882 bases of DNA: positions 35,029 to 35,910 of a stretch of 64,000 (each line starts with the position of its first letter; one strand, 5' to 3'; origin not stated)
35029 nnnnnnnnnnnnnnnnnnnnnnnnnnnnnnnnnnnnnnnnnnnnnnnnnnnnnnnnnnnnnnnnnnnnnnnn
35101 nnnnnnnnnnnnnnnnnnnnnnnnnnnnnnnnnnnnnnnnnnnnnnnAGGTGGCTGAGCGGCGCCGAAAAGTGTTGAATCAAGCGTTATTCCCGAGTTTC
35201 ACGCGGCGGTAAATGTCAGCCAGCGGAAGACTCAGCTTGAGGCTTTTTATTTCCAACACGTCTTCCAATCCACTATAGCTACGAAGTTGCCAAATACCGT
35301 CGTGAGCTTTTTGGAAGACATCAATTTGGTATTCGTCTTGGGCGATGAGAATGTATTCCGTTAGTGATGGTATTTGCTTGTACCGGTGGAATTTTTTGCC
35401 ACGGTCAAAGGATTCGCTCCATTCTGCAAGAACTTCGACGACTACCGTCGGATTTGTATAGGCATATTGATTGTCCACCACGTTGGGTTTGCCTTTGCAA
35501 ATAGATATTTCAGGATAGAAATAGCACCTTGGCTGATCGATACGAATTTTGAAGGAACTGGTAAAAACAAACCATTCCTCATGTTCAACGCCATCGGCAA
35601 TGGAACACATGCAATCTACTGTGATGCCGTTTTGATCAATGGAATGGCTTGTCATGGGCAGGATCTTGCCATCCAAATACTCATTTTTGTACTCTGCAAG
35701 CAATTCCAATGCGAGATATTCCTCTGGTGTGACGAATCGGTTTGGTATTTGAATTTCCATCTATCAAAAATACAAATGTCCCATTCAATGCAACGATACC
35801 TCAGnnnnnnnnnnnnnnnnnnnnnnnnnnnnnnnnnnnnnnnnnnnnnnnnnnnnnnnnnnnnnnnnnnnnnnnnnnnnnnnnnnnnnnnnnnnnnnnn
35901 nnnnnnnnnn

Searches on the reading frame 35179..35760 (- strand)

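Call 3: search_protein_families(library=pfam, proteins=[window:35179-35760:-], max_evalue=0.1)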
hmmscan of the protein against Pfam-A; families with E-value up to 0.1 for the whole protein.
window:35179-35760:- (193 aa): 1 family
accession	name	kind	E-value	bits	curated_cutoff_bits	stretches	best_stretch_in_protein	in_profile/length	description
PF05685.18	Uma2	-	6.8e-22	78.2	27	1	12-179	1-170/172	Putative restriction endonuclease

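Call 4: search_protein_families(library=ncbifam, proteins=[window:35179-35760:-], max_evalue=0.1)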
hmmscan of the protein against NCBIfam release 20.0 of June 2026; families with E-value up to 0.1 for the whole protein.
window:35179-35760:- (193 aa): 0 families
